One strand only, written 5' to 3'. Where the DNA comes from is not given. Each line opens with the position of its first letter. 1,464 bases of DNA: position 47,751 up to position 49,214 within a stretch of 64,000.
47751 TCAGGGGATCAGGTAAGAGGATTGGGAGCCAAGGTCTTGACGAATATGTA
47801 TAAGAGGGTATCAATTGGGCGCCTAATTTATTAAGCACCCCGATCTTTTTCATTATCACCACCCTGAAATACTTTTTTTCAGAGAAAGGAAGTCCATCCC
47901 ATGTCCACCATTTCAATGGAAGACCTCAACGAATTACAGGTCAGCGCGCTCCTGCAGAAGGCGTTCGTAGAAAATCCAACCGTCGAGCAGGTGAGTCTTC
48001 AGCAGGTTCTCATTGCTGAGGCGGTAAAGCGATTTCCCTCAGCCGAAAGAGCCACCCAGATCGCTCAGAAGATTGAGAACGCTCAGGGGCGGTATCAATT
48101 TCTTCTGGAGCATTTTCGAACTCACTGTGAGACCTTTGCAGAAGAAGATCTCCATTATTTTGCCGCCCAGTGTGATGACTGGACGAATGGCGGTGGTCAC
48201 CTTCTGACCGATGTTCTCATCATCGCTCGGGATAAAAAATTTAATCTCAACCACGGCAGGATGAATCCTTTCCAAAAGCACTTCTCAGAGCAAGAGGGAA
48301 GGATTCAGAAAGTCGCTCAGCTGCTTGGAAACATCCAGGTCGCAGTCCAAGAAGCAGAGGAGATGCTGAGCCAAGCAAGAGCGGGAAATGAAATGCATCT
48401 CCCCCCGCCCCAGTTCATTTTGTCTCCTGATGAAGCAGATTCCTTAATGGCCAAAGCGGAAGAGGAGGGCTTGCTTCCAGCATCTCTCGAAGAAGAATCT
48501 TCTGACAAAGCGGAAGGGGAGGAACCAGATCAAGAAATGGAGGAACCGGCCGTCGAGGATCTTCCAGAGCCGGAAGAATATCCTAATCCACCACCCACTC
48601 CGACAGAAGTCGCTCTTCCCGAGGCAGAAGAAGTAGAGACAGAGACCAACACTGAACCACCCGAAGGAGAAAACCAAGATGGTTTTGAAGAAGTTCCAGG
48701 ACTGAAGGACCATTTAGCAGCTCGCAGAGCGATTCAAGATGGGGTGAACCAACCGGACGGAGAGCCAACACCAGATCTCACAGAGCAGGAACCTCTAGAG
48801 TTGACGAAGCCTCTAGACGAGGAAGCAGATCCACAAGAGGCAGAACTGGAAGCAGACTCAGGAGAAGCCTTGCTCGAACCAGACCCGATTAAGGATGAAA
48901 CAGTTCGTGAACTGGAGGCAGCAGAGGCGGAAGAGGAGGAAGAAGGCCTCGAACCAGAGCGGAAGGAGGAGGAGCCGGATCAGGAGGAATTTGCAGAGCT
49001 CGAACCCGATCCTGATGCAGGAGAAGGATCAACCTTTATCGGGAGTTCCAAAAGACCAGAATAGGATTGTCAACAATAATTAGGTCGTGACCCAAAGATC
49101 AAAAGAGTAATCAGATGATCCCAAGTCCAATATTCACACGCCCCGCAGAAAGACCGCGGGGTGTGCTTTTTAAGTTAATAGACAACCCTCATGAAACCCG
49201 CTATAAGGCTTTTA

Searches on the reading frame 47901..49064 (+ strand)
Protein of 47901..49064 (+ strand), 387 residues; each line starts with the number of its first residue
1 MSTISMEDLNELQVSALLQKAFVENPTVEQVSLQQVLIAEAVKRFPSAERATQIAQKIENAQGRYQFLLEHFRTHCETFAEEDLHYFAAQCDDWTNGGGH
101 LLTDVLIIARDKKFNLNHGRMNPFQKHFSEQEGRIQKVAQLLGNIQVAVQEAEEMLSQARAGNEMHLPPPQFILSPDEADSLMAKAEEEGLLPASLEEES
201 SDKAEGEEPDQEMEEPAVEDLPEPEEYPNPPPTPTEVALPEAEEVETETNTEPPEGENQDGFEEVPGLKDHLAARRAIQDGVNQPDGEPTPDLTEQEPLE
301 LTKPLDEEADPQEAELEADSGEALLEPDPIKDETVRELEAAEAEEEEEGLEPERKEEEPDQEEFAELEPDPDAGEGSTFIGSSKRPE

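Call 14: find_encoding_contigs(protein=window:47901-49064:+, flank=10000, max_places=1)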
Protein window:47901-49064:+ (387 aa): 4 contigs read that carry it; 1 place shown.
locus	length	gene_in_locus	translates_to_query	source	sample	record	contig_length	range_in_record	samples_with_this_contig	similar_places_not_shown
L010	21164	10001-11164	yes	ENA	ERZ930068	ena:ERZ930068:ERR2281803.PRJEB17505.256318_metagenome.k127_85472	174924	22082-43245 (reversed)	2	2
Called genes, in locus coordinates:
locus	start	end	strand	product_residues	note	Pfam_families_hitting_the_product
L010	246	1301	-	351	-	PF00793:DAHP_synth_1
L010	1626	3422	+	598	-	PF01336:tRNA_anti-codon, PF00152:tRNA-synt_2, PF02938:GAD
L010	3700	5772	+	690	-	-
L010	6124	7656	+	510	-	-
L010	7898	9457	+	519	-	-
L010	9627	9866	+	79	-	-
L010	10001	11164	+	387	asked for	-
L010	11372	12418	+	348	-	PF00814:TsaD, PF22521:HypF_C_2 (weak)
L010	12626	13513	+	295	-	PF23023:Anti-Pycsar_Apyc1, PF00753:Lactamase_B, PF12706:Lactamase_B_2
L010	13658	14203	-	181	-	PF01227:GTP_cyclohydroI, PF14489:QueF (faint)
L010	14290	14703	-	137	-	PF01288:HPPK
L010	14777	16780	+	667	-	PF11860:Muramidase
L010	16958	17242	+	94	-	PF00216:Bac_DNA_binding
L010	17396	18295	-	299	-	-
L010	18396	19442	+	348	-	PF02912:Phe_tRNA-synt_N, PF01409:tRNA-synt_2d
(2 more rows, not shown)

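Call 44: search_protein_families(library=pfam, proteins=[window:47901-49064:+], max_evalue=0.01)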
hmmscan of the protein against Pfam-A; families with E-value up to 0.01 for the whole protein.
window:47901-49064:+ (387 aa): 0 families
